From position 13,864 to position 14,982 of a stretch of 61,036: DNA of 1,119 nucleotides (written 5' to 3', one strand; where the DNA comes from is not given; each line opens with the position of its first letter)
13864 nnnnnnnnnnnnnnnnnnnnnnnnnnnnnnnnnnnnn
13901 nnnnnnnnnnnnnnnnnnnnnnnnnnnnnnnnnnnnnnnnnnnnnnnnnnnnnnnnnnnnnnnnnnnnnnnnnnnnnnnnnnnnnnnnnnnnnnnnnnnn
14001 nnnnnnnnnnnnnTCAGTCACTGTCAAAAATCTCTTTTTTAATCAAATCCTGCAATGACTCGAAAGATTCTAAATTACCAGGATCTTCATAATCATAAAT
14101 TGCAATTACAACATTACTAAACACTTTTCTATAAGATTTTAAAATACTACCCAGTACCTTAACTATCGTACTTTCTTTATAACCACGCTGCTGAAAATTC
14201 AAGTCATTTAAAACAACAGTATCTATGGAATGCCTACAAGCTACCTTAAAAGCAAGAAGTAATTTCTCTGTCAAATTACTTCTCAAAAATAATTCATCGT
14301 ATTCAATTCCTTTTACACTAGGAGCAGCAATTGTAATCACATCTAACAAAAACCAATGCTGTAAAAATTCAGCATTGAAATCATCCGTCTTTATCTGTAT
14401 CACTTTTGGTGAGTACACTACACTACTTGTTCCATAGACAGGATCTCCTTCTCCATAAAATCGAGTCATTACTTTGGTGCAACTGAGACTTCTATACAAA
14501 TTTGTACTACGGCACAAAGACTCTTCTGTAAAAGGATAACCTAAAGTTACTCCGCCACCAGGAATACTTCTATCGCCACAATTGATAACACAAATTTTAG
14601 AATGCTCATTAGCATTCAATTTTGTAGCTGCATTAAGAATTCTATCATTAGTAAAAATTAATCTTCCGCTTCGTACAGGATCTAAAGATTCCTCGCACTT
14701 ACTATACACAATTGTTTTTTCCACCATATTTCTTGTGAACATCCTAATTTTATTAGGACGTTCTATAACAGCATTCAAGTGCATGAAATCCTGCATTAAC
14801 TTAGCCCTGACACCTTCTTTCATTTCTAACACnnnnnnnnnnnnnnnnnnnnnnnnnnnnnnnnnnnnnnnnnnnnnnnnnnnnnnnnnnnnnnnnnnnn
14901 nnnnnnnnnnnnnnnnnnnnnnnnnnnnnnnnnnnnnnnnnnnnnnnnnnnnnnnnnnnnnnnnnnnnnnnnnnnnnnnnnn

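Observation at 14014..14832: PARG-like macrodomain (DUF2263-type) gene inside a cluster of surface-protein genes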

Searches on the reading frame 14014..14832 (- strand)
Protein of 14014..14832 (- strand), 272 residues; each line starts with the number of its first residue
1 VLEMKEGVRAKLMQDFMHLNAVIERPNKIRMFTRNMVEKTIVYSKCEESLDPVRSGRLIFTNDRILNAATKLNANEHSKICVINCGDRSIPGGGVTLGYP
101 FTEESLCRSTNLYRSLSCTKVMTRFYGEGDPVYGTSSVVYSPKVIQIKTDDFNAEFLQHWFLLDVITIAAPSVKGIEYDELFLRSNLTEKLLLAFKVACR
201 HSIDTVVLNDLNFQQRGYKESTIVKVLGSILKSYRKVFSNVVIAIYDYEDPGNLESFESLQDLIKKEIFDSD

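Call 3: search_protein_families(library=pfam, proteins=[window:14014-14832:-], max_evalue=1)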
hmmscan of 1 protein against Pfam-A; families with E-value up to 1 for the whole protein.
window:14014-14832:- (272 aa): 1 family
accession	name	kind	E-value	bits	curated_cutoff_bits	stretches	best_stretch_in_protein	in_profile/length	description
PF10021.15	PARG_cat_microb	-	1.4e-17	64.9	23.5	1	27-148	21-145/146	Microbial-type PARG, catalytic domain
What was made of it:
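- On Microbial-type PARG (PF10021 / TIGR02452 / DUF2263): PF10021 64.9 bits against 23.5 (call 3).
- Checked: Pfam PF10021 PARG_cat_microb scores E=1.4e-17, 64.9 bits against a cut-off of 23.5 (call 3).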

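Call 4: search_protein_families(library=ncbifam, proteins=[window:14014-14832:-], max_evalue=1)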
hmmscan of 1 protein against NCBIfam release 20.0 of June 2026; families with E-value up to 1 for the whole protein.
window:14014-14832:- (272 aa): 1 family
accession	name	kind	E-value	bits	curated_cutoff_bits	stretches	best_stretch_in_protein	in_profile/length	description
TIGR02452.1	TIGR02452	hypoth_equivalog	4.5e-18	65.7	50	1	31-258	27-265/266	TIGR02452 family protein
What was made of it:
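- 14014..14832 (-): PARG-like macrodomain gene: 272 aa, cytoplasmic, single domain. PF10021 at 1.4e-17 (call 3) and TIGR02452 at 4.5e-18 (call 4).
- On Microbial-type PARG (PF10021 / TIGR02452 / DUF2263): TIGR02452 65.7 bits against 50, near full length (call 4).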

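Call 5: search_solved_structures(query=window:14014-14832:-, max_evalue=1, show_alignments=3)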
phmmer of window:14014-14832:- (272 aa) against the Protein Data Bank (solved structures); distinct sequences matched with E-value up to 1: 10.
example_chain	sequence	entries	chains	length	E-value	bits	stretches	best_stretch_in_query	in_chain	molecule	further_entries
3sig_A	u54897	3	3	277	1.8e-07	34.2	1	57-176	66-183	poly(ADP-ribose) glycohydrolase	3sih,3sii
3sij_A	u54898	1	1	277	1.2e-06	31.5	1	57-176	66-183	poly(ADP-ribose) glycohydrolase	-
5zdf_A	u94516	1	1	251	5e-05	26.2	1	63-175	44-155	Poly ADP-ribose glycohydrolase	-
5zde_C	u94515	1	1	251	5.1e-05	26.2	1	63-175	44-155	Poly ADP-ribose glycohydrolase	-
5zdg_C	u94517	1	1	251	5.1e-05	26.2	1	63-175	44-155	Poly APD-ribose glycohydrolase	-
5zdd_A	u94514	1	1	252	5.1e-05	26.2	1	63-175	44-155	Poly ADP-ribose glycohydrolase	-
5zdb_A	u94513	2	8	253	5.1e-05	26.2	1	63-175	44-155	Poly ADP-ribose glycohydrolase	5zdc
5zda_A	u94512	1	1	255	5.2e-05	26.2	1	63-175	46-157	poly ADP-ribose glycohydrolase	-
4cj9_A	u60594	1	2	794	0.16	14.8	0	204-229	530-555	BURRH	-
4cja_A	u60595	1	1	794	0.16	14.7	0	204-229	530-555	BURRH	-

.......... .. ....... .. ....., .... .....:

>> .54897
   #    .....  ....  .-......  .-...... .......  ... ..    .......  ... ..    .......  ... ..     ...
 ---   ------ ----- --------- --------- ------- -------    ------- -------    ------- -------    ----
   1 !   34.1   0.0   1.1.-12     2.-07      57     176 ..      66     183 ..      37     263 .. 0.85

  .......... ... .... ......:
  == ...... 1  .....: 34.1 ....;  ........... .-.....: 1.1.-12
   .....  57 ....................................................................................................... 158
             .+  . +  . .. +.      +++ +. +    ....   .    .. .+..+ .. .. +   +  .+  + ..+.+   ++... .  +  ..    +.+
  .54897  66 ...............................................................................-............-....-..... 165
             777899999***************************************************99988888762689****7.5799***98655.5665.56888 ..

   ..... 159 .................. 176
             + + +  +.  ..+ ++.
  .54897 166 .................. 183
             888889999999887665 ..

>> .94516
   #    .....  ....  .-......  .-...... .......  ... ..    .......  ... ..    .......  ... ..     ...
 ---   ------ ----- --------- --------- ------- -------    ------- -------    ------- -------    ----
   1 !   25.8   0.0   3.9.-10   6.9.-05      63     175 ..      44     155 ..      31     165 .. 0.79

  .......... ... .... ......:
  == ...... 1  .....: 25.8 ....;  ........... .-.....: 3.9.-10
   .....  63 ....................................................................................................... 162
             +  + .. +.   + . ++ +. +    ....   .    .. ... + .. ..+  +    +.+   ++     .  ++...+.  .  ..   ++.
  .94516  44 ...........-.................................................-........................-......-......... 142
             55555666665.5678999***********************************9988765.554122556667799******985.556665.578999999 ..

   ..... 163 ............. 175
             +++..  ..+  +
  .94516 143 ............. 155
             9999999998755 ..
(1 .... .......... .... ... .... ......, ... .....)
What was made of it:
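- Checked: NCBIfam TIGR02452 scores E=4.5e-18, 65.7 bits against a cut-off of 50, covering model positions 27-265 of 266 (call 4). phmmer against PDB sequences finds T. curvata PARG at 1.8e-7 and D. radiodurans PARG at 5e-5 (call 5).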

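Call 13: search_dna_similar(query=window:14014-14832:-, collection=plasmids, mode=protein, max_rows=25)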
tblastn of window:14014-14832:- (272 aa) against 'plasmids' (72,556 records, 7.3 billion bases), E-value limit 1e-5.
Records with a match: 2; places in all: 2; records where one place covers at least 80% of the query: 1.
Best place of each record, by identity: <60% 2.
By first word of the organism name: Treponema 1; Butyrivibrio 1.
By predicted mobility (MOB-suite, as given by PLSDB): non-mobilizable 2.
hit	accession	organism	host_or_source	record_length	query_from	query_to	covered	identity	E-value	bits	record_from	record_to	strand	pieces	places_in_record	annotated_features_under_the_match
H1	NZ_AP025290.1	Treponema saccharophilum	-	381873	22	258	87%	24.3%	8e-7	57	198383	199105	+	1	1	TIGR02452 family protein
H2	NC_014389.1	Butyrivibrio proteoclasticus B316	-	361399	74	246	64%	32.0%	3e-16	86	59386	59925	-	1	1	TIGR02452 family protein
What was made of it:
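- Tried and rejected: PLSDB plasmids: only 24-32% identical TIGR02452 proteins on Treponema and Butyrivibrio megaplasmids (call 13).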

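Call 14: search_dna_similar(query=window:14014-14832:-, collection=phages, mode=protein, max_rows=25)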
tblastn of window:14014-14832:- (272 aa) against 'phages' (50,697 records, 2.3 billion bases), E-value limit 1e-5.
Records with a match: 12; places in all: 12; records where one place covers at least 80% of the query: 9.
Best place of each record, by identity: <60% 12.
By first word of the organism name: Prevotella 9; Bacillus 2; Bacteriophage 1.
By host as written in the record: Prevotella sp. 9; Bacillus megaterium str. ATCC 43725 2; - 1.
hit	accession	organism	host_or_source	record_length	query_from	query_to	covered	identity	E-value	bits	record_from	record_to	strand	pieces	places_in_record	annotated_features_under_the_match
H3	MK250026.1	Prevotella phage Lak-B7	Prevotella sp.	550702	20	254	86%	22.3%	2e-8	61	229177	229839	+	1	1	record has no annotation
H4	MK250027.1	Prevotella phage Lak-B8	Prevotella sp.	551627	20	254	86%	22.3%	2e-8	61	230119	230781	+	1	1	record has no annotation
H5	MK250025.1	Prevotella phage Lak-B6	Prevotella sp.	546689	20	254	86%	22.3%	2e-8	61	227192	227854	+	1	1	record has no annotation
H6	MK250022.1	Prevotella phage Lak-B3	Prevotella sp.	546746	20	254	86%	22.3%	2e-8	61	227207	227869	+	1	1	record has no annotation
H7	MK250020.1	Prevotella phage Lak-B1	Prevotella sp.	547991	20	254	86%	22.3%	2e-8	61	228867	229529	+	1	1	record has no annotation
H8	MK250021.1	Prevotella phage Lak-B2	Prevotella sp.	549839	20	254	86%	22.3%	2e-8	61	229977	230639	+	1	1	record has no annotation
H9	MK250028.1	Prevotella phage Lak-B9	Prevotella sp.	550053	20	254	86%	22.3%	2e-8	61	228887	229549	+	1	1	record has no annotation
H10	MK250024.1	Prevotella phage Lak-B5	Prevotella sp.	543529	20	254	86%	21.8%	1e-7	59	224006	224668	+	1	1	record has no annotation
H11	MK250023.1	Prevotella phage Lak-B4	Prevotella sp.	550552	20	254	86%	21.8%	1e-7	59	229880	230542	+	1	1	record has no annotation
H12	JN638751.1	Bacillus phage G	Bacillus megaterium str. ATCC 43725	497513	62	247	68%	25.4%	1e-7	58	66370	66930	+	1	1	114: gp114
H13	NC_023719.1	Bacillus phage G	Bacillus megaterium str. ATCC 43725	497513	62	247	68%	25.4%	1e-7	58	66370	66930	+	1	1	114: gp114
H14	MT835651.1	Bacteriophage sp.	human fecal samples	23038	57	246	70%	24.8%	1e-13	76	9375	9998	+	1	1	record has no annotation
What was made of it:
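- Tried and rejected: Phages: Lak phages and phage G gp114 at 22-25% identity (call 14).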

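Call 15: find_homologous_proteins(query=window:14014-14832:-, max_evalue=0.001)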
Query window:14014-14832:- (272 aa): 6 proteins with E <= 0.001 among 607 candidates.
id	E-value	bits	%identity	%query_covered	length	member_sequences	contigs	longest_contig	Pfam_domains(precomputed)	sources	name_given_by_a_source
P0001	1.6e-177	606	100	100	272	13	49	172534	PF10021.16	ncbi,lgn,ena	-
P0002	6.6e-86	306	53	96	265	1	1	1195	PF10021.16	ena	-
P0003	2.3e-65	239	48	87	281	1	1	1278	PF10021.16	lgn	-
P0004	2.3e-13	68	26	83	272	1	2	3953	PF10021.16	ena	-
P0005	6.1e-10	57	31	67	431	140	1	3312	PF10021.16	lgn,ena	-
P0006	2.6e-8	52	28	76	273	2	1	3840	PF10021.16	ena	-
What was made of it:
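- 14014..14832 (-): Identical protein P0001 occurs on 49 contigs (call 15).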

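Call 16: find_encoding_contigs(protein=P0001, flank=10000, max_places=10)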
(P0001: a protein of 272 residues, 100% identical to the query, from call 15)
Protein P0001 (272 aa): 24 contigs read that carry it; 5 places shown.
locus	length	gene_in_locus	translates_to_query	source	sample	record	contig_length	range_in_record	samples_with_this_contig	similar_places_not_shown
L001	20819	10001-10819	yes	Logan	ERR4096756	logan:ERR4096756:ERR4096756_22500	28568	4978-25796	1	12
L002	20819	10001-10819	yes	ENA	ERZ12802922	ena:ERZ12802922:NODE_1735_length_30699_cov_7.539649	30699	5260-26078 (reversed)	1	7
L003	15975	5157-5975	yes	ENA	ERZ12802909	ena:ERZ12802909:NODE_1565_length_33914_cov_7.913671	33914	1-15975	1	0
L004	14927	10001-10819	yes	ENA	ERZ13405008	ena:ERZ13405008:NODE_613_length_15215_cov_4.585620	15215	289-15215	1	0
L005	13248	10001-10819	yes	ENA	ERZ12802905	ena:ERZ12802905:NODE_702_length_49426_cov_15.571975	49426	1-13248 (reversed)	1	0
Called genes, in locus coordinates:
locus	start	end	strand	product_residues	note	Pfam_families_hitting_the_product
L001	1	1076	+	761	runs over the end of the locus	-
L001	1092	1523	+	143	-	-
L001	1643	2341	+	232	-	PF04542:Sigma70_r2 (weak)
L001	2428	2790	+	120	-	-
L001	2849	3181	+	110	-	-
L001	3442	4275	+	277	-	-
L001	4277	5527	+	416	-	-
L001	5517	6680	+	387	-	-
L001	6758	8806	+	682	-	PF22359:Big-like (faint), PF22963:Ig_NUP210_3rd (faint), PF25354:Ig_NUP210_16th (faint), PF26182:Ig_NUP210_5th (faint), PF26918:Ig_Eae (faint), PF02368:Big_2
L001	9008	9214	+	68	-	-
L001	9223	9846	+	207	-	-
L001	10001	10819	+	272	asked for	PF10021:PARG_cat_microb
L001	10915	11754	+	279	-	-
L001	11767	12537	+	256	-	PF01841:Transglut_core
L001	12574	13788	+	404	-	-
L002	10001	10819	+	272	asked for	PF10021:PARG_cat_microb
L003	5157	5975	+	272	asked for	PF10021:PARG_cat_microb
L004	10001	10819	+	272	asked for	PF10021:PARG_cat_microb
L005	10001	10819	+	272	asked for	PF10021:PARG_cat_microb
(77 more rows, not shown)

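Call 17: list_cluster_members(proteins=[P0001, P0002, P0003])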
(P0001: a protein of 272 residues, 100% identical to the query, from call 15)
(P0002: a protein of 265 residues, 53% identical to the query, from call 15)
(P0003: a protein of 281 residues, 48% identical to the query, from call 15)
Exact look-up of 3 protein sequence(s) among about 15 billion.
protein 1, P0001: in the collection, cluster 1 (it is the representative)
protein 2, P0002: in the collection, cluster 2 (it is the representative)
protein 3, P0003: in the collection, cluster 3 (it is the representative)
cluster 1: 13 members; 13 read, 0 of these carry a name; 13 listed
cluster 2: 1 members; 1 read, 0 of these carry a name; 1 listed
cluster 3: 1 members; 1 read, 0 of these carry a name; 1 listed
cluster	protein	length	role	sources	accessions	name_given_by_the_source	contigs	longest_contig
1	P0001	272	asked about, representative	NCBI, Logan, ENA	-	-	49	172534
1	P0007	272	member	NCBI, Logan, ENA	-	-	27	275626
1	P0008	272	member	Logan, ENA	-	-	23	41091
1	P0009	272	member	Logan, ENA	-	-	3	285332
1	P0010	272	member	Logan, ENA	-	-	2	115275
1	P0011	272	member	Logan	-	-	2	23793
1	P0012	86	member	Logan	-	-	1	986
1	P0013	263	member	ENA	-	-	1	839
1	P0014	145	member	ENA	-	-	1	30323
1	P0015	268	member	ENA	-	-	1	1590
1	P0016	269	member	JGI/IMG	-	-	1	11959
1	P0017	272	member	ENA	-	-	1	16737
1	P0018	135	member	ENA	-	-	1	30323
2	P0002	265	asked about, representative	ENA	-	-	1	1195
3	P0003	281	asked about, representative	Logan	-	-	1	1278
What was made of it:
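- The identical protein is on 49 contigs and variants are on dozens more (calls 15, 17).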

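Call 18: find_related_loci(query=window:14014-14832:-, collection=genome_contigs, flank=10000)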
Query window:14014-14832:- (272 aa) in genome_contigs; peptide patterns used: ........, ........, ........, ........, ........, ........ (x = any residue, [..] = any of these).
38 stretches matched a pattern, but none encodes a relative of the query by tblastn (E <= 1e-3).

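Call 19: find_related_loci(query=window:14014-14832:-, collection=viral_contigs, flank=10000)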
Query window:14014-14832:- (272 aa) in viral_contigs; peptide patterns used: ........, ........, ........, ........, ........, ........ (x = any residue, [..] = any of these).
2 stretches matched a pattern, but none encodes a relative of the query by tblastn (E <= 1e-3).
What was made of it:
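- Tried and rejected: GTDB genomes and IMG/VR, scanned with this protein, found nothing (calls 18, 19).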

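Call 30: search_protein_representatives(protein=window:14014-14832:-)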
Query: 272 residues. Proteins with E-value up to 0.001 (for the whole library): 1352; up to 1e-10: 175; up to 1e-30: 2. The best 150 are listed.
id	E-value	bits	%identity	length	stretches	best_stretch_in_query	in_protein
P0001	5.2e-178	606.2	100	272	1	1-272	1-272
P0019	1.4e-33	132.9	31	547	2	12-260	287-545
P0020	1.1e-21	94.0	31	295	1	38-259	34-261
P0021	2.8e-19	86.1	32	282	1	64-257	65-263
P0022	1.5e-18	83.6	29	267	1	51-258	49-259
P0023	2.3e-18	83.1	29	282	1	11-243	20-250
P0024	1.9e-17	80.1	29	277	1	16-259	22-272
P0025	2.0e-17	80.0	31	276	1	57-265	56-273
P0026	4.4e-17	78.9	32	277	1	78-258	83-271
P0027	4.8e-17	78.8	28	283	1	10-250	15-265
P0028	7.7e-17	78.1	28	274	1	9-265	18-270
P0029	3.0e-16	76.2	32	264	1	51-259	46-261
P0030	3.5e-16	75.9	36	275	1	10-180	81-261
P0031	4.6e-16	75.5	30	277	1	54-257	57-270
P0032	5.1e-16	75.4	29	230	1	57-259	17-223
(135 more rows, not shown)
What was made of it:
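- The gene sits on an accessory element, and the protein is an outlier of the family: the best match outside its own clade in the exhaustive search of 50%-identity representatives is 1.4e-33, and the rest are 1e-21 or weaker (call 30).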

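Call 37: find_encoding_contigs(protein=P0009, flank=10000, max_places=3)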
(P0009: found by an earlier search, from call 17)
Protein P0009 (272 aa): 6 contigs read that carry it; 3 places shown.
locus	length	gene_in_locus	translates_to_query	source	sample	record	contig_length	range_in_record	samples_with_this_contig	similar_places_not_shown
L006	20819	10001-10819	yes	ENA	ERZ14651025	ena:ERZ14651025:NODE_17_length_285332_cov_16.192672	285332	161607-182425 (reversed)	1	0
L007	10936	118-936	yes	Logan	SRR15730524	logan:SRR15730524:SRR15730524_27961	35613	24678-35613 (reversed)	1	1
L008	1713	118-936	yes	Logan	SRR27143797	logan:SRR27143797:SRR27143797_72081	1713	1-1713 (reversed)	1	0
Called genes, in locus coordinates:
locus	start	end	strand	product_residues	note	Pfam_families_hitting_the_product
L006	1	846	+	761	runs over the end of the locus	-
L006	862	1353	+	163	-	-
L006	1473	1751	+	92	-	-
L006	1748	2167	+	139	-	-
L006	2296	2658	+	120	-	-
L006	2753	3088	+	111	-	-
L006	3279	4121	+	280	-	-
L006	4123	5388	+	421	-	-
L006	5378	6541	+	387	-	-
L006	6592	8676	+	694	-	PF22359:Big-like (faint), PF22963:Ig_NUP210_3rd (faint), PF25354:Ig_NUP210_16th (faint), PF26182:Ig_NUP210_5th (faint), PF26918:Ig_Eae (faint), PF02368:Big_2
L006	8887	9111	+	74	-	-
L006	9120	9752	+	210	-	-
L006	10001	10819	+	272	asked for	PF10021:PARG_cat_microb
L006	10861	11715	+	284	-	-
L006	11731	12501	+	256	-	PF01841:Transglut_core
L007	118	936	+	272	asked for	PF10021:PARG_cat_microb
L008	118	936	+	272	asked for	PF10021:PARG_cat_microb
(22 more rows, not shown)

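Call 40: search_protein_families(library=phrogs, proteins=[window:14014-14832:-], max_evalue=0.001)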
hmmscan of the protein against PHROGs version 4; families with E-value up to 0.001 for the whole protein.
window:14014-14832:- (272 aa): 0 families

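Call 42: predict_structure(alignment_id=A1)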
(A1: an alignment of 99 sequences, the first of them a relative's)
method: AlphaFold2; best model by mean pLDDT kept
length: 272 residues; sequences in the alignment: 99
mean_pLDDT: 95.7   pTM: 0.93
mean pLDDT of the five models: 95.7, 95.5, 94.9, 94.5, 94.4
residues with pLDDT >= 90: 253; 70-90: 14; 50-70: 5; < 50: 0
segments of 3 or more residues with pLDDT < 50: none
pLDDT, mean of each block of 10 residues (from residue 1): 76 97 97 98 98 96 96 90 98 97 98 99 97 98 98 94 98 96 98 98 98 95 98 97 94 93 97 66
secondary structure, 60 per line:
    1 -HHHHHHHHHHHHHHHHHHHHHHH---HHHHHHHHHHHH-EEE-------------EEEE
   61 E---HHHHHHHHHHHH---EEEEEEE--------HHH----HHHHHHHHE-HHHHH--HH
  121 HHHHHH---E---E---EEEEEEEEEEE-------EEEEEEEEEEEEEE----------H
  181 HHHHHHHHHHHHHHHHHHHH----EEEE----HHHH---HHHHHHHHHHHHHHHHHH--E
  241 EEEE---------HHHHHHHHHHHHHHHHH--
elements in order: H2-24 H28-39 E41-43 E57-61 H65-76 E80-86 H102-109 H112-116 H119-126 E138-148 E156-169 H180-200 E205-208 H213-216 H220-237 E240-244 H254-270
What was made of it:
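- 14014..14832 (-): AF2 pLDDT 95.7 (call 42).
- Checked: The AF2 model has pLDDT 95.7 and pTM 0.93 (call 42).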

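Call 44: find_homologous_proteins(query=A2, max_evalue=1e-10)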
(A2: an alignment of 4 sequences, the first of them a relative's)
Query A2 (4 sequences) (272 aa, profile of the alignment): 6 proteins with E <= 1e-10 among 2695 candidates.
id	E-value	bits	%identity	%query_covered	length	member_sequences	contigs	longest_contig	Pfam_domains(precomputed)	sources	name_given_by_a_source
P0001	8.1e-153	526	100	100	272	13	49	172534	PF10021.16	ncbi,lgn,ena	-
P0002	1.6e-140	485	53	96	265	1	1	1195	PF10021.16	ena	-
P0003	3.4e-134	464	48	87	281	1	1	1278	PF10021.16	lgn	-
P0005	2.2e-23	101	31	67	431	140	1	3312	PF10021.16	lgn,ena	-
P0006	9.9e-21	92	28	76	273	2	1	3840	PF10021.16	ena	-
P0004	7.1e-20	90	26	83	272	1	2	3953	PF10021.16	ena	-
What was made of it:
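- Tried and rejected: A profile search returned only the same three clusters (call 44).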
